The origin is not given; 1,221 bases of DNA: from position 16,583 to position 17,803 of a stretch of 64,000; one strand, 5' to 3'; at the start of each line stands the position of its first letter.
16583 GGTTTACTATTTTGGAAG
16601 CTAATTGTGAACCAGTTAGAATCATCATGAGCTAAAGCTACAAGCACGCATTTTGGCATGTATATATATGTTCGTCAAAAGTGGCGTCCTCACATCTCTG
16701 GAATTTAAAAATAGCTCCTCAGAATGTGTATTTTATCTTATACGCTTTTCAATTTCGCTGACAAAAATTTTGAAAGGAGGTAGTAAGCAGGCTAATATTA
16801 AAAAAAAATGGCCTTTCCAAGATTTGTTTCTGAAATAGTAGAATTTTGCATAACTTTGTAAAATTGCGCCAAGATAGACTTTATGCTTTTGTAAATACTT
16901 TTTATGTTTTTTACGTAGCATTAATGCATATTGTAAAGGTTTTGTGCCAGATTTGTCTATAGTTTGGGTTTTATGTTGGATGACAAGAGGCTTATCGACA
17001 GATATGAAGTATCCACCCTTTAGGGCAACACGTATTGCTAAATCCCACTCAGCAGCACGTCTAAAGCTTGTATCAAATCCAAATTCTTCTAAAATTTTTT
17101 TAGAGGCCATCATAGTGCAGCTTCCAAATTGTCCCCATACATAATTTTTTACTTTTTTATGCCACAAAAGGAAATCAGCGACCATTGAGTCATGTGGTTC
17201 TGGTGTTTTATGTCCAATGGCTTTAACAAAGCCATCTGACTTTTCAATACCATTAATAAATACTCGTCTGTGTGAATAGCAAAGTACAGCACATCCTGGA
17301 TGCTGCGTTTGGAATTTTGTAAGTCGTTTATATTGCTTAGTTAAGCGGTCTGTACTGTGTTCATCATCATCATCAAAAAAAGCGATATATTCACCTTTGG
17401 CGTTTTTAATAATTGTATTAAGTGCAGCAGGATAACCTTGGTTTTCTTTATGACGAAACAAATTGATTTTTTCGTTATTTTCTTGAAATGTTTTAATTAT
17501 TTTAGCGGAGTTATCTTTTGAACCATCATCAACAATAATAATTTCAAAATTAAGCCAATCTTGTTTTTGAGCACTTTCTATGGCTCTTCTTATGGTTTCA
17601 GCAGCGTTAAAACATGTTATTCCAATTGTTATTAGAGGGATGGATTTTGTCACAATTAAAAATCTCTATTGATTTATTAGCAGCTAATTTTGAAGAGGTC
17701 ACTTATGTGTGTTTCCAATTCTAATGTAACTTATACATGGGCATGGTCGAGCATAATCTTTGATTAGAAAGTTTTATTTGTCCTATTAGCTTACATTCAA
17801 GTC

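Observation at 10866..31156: A ~20 kb AT-rich glycan locus with an unusual enzyme complement: four methyltransferases, a GMC oxidoreductase, an MsbA-like ABC exporter, and no Wzx, Wzz or intact Wzy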

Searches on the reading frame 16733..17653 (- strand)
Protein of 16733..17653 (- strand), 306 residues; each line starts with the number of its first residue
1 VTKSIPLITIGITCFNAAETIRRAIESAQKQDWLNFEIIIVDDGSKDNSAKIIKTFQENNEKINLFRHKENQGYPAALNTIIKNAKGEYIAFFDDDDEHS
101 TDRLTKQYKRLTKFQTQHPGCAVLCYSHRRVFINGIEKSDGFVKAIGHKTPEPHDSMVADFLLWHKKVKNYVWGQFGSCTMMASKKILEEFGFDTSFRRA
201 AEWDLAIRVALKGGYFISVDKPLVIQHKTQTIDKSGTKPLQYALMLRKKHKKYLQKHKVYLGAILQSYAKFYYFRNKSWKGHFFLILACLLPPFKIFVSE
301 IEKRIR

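Call 3: search_protein_families(library=pfam, proteins=[window:16733-17653:-])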
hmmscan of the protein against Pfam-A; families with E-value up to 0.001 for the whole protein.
window:16733-17653:- (306 aa): 3 families
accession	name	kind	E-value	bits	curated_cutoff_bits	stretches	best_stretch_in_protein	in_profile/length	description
PF00535.33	Glycos_transf_2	-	9.3e-37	127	23.3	1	9-130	1-122/168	Glycosyl transferase family 2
PF10111.15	Glyco_tranf_2_2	-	2.7e-15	57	27.3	1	21-216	15-206/276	Glycosyltransferase like family 2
PF13641.12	Glyco_tranf_2_3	-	4.3e-07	30.6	27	1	8-111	3-111/230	Glycosyltransferase like family 2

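Call 5: search_protein_families(library=ncbifam, proteins=[window:16733-17653:-], max_evalue=0.00001)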
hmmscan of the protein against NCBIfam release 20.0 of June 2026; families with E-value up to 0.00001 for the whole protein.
window:16733-17653:- (306 aa): 22 families
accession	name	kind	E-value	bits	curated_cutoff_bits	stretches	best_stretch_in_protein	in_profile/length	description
NF047683.1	TeichurnBiosyTuaG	equivalog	1.1e-24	87.5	400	1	1-113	1-113/252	teichuronic acid biosynthesis protein TuaG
NF007482.0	PRK10073.1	equivalog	1e-22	80.6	423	1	1-101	1-100/334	glycosyltransferase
TIGR03937.1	PgaC_IcaA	equivalog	4.9e-21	75.1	422.3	1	3-96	42-135/407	poly-beta-1,6-N-acetyl-D-glucosamine synthase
NF053739.1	GlytfEpsEBac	equivalog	5.3e-20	71.5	450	1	8-115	3-111/265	glycosyltransferase EpsE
NF050050.1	ProtGlycPglI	equivalog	1.2e-18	67.5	500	1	6-106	2-103/306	GalNAc(5)-diNAcBac-PP-undecaprenol beta-1,3-glucosyltransferase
NF041875.1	EPS_EpsD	equivalog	2.9e-18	66.3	370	1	12-109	5-102/325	exopolysaccharide biosynthesis glycosyltransferase EpsD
NF007453.0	PRK10018.1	equivalog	2.3e-17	63.6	382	1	1-109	1-109/280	colanic acid biosynthesis glycosyltransferase WcaA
TIGR04017.1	WcaA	equivalog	1.1e-16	61.3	495.75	1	3-109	2-108/279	colanic acid biosynthesis glycosyltransferase WcaA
NF038302.1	EPS_HpsE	equivalog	2.7e-16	59.4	300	1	8-122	3-118/307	hormogonium polysaccharide biosynthesis glycosyltransferase HpsE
TIGR03965.1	mycofact_glyco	equivalog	4.1e-13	49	280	1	5-105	73-173/467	mycofactocin biosynthesis glycosyltransferase MftF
TIGR03111.1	glyc2_xrt_Gpos1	hypoth_equivalog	1.4e-12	47.2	363.95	1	3-108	46-153/439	TIGR03111 family XrtG-associated glycosyltransferase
NF038299.1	EPS_HpsN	equivalog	1.4e-11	44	425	1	6-250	1-246/317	hormogonium polysaccharide biosynthesis glycosyltransferase HpsN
NF041394.1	GtaseAglG_Halo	equivalog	8.6e-10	38.4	440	1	17-101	14-97/304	glucosyl-dolichyl phosphate glucuronosyltransferase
NF047588.1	GlcsyltransPgfSStrep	equivalog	2.5e-09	36.8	500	1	8-102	3-101/308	glycosyltransferase PgfS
TIGR04195.1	S_glycosyl_SunS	equivalog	7.2e-09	35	350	1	5-113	56-156/421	SunS family peptide S-glycosyltransferase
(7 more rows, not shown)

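Call 62: search_protein_families(library=phrogs, proteins=[window:16733-17653:-], max_evalue=0.00001)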
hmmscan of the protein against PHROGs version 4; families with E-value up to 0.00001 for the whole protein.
window:16733-17653:- (306 aa): 6 families
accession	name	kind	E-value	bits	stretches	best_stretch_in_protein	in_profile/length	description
phrog_841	-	moron, auxiliary metabolic gene and host takeover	6.3e-17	63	1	8-112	4-112/309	GtrB-like O-antigen conversion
phrog_2456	-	moron, auxiliary metabolic gene and host takeover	3.6e-08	34.3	1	8-97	5-88/239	glycosyltransferase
phrog_22739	-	moron, auxiliary metabolic gene and host takeover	3.9e-07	30.4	1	11-101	7-99/327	GtrB-like O-antigen conversion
phrog_13126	-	moron, auxiliary metabolic gene and host takeover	1.1e-06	29.1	1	8-105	3-94/394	beta-1,4-glycosyltransferase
phrog_1579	-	moron, auxiliary metabolic gene and host takeover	5.1e-06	26.8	1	6-102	20-106/482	glycosyltransferase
phrog_22088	-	unknown function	6.3e-06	26.4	1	12-106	66-163/377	-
